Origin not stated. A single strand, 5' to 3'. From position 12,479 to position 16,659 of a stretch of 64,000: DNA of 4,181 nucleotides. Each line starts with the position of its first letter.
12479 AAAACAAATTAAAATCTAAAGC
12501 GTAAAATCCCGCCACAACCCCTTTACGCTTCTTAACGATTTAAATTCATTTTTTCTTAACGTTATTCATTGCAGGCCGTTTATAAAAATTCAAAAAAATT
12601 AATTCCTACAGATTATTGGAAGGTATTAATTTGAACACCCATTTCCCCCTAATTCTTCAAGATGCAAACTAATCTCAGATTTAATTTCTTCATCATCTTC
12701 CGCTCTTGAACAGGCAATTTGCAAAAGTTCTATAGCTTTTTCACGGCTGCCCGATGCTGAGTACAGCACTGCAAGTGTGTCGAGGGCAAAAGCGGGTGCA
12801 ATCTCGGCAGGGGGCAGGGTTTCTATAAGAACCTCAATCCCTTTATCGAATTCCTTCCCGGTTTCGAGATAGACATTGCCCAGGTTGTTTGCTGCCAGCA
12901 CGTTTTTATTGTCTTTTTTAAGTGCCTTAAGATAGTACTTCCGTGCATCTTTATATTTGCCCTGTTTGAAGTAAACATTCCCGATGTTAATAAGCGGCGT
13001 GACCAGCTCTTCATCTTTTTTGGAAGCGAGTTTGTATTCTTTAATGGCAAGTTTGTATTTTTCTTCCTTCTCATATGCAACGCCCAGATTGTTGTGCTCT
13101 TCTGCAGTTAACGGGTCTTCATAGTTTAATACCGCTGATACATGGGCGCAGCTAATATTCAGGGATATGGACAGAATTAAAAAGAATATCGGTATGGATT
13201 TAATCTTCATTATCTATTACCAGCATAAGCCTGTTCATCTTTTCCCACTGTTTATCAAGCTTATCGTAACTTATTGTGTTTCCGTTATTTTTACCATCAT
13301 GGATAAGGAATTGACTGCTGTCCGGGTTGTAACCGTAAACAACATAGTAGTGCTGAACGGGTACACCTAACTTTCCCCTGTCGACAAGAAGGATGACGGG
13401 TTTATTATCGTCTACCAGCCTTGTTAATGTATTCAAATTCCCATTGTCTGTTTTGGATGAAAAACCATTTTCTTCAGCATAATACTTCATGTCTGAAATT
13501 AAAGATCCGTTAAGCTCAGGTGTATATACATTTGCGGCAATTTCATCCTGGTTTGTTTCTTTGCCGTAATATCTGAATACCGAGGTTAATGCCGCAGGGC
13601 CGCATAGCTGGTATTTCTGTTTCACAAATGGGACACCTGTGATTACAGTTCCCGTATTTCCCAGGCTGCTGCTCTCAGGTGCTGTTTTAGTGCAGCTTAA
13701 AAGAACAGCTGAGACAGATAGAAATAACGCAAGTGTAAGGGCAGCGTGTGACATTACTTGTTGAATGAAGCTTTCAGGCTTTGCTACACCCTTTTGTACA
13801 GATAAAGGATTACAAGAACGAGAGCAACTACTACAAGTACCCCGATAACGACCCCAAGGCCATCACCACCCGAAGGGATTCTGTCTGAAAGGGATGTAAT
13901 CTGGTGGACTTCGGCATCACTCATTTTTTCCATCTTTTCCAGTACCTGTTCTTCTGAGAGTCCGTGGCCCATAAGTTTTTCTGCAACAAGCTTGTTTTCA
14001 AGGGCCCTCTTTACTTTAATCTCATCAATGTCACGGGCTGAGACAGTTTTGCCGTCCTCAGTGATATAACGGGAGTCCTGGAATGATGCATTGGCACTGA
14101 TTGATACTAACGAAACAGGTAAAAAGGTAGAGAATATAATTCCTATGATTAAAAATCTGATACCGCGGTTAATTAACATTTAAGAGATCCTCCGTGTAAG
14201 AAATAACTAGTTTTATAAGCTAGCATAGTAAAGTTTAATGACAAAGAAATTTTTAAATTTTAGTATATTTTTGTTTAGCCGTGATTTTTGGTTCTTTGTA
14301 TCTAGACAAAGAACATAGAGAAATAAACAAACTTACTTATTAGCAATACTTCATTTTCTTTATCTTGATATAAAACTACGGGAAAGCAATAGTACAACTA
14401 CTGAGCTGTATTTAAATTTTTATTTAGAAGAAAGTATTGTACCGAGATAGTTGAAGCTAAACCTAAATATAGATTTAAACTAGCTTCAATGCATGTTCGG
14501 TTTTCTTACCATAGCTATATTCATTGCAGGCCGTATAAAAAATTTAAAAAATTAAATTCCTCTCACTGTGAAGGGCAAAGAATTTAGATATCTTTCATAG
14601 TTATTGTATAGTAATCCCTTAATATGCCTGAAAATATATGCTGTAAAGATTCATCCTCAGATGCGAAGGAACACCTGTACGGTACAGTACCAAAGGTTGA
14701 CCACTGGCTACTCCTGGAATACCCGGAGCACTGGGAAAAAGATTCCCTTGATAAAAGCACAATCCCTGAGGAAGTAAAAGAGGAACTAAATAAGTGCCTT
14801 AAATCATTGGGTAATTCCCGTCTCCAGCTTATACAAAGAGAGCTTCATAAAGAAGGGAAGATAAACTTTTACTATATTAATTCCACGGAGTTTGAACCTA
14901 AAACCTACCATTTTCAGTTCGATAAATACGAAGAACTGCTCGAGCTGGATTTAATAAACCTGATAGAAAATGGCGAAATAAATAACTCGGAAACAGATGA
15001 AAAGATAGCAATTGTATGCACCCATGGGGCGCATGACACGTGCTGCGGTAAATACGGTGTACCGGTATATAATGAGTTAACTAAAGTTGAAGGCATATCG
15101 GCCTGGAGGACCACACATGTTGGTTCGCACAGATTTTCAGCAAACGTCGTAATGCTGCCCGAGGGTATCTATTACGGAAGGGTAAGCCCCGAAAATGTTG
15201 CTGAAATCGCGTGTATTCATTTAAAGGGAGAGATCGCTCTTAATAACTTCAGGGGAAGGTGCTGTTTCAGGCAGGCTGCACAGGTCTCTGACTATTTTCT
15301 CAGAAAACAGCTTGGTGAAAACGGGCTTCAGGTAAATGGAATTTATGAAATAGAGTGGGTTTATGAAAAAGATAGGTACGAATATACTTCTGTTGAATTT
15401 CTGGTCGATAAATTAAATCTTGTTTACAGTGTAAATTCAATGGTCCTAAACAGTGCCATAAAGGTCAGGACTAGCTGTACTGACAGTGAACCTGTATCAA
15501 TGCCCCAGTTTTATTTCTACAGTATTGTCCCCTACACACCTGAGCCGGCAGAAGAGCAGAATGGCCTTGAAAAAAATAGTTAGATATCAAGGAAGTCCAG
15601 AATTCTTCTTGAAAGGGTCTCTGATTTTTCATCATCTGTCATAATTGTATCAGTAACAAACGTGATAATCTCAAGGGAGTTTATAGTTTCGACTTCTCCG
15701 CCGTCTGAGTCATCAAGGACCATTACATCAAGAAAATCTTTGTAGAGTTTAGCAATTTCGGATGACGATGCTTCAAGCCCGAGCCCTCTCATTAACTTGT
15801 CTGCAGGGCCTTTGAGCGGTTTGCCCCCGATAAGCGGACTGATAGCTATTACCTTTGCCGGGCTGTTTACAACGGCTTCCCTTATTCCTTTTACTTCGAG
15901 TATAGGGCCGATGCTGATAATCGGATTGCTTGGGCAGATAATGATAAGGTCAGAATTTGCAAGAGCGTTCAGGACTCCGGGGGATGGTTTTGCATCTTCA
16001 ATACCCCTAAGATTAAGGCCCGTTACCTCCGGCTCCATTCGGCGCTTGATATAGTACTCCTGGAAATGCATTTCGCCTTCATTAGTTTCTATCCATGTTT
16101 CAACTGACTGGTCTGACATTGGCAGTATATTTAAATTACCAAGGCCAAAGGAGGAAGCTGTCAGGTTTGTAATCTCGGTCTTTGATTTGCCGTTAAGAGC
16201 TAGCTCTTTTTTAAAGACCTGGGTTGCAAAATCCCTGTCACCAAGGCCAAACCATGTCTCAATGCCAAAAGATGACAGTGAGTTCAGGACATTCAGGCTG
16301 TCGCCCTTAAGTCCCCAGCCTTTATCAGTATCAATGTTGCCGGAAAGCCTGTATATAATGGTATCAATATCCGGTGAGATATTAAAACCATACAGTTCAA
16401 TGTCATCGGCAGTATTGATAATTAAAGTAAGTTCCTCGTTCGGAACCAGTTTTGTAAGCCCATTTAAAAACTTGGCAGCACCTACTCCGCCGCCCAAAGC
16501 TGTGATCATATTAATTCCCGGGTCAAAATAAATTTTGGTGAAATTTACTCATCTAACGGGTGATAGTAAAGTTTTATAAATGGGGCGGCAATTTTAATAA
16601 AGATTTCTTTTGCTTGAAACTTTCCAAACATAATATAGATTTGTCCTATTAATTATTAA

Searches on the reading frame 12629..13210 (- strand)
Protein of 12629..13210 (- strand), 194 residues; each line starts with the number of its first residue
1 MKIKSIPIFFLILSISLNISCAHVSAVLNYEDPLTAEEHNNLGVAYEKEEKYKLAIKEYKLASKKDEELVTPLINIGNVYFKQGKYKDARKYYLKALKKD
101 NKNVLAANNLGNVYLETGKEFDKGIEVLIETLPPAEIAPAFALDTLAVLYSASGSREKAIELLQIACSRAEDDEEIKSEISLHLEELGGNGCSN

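Call 95: search_protein_families(library=pfam, proteins=[window:12629-13210:-], max_evalue=0.001)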
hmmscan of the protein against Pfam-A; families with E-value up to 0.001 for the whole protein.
window:12629-13210:- (194 aa): 13 families
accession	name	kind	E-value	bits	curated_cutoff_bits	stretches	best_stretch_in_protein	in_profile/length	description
PF07719.23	TPR_2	-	1.5e-18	65.7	27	1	73-103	4-34/34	Tetratricopeptide repeat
PF00515.34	TPR_1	-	4.1e-16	58.5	27.8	2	73-101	4-32/34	Tetratricopeptide repeat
PF13424.12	TPR_12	-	8.9e-15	55.1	30.1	1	72-97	5-30/77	Tetratricopeptide repeat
PF13414.12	TPR_11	-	1.1e-14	54.3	26.8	2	77-118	1-42/42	TPR repeat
PF13176.12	TPR_7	-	5.9e-12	45.1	27.9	0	73-103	2-34/36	Tetratricopeptide repeat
PF13428.12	TPR_14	-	1.3e-11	44.4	23.5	1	76-112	7-43/44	Tetratricopeptide repeat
PF13374.12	TPR_10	-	2.7e-11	43.5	27.5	1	74-98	6-30/42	Tetratricopeptide repeat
PF13181.12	TPR_8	-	3.8e-11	42.7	25.7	1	74-98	5-29/34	Tetratricopeptide repeat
PF13432.12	TPR_16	-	6.6e-11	42.9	32.7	1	76-118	3-45/65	Tetratricopeptide repeat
PF13431.12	TPR_17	-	2.3e-10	40.4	24.4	1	92-120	1-29/34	Tetratricopeptide repeat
PF14559.12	TPR_19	-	2.6e-09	37.7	25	1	81-130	2-50/68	Tetratricopeptide repeat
PF13174.12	TPR_6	-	1.3e-05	26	26.3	0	75-99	5-29/33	Tetratricopeptide repeat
PF12895.13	ANAPC3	-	0.00085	20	27.2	0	73-130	29-81/82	Anaphase-promoting complex, cyclosome, subunit 3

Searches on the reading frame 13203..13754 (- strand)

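Call 95: search_protein_families(library=pfam, proteins=[window:13203-13754:-], max_evalue=0.001)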
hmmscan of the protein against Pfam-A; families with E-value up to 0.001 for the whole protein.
window:13203-13754:- (184 aa): 3 families
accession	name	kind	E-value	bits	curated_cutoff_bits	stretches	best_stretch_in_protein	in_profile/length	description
PF13529.12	Peptidase_C39_2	-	1.6e-14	55.1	24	1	40-153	2-141/143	Peptidase_C39 like family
PF03412.21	Peptidase_C39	-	1.9e-14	54.1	22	1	47-173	9-124/133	Peptidase C39 family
PF12385.14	Peptidase_C70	-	0.00081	19.8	19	0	46-157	15-126/141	Papain-like cysteine protease AvrRpt2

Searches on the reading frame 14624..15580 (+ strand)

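Call 95: search_protein_families(library=pfam, proteins=[window:14624-15580:+], max_evalue=0.001)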
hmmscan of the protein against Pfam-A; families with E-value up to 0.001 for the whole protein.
window:14624-15580:+ (319 aa): 1 family
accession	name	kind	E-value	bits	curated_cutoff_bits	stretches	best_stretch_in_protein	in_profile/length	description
PF06999.17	Suc_Fer-like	-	5.9e-26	92.1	34.9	1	18-211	1-191/191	Sucrase/ferredoxin-like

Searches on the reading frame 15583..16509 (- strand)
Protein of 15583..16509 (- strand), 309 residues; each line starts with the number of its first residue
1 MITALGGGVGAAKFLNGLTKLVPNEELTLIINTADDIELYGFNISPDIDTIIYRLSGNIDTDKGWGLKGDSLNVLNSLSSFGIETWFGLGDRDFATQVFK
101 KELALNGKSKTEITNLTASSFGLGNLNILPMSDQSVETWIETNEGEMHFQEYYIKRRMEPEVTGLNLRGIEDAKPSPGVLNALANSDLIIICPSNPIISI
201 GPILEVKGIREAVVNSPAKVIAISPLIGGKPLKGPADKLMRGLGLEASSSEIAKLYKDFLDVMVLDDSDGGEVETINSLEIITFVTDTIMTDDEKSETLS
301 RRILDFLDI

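Call 95: search_protein_families(library=pfam, proteins=[window:15583-16509:-], max_evalue=0.001)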
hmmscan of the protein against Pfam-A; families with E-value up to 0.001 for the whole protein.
window:15583-16509:- (309 aa): 1 family
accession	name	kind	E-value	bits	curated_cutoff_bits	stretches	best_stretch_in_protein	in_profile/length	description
PF01933.23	CofD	-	1.2e-48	166.2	30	1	2-268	1-252/290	2-phospho-L-lactate transferase CofD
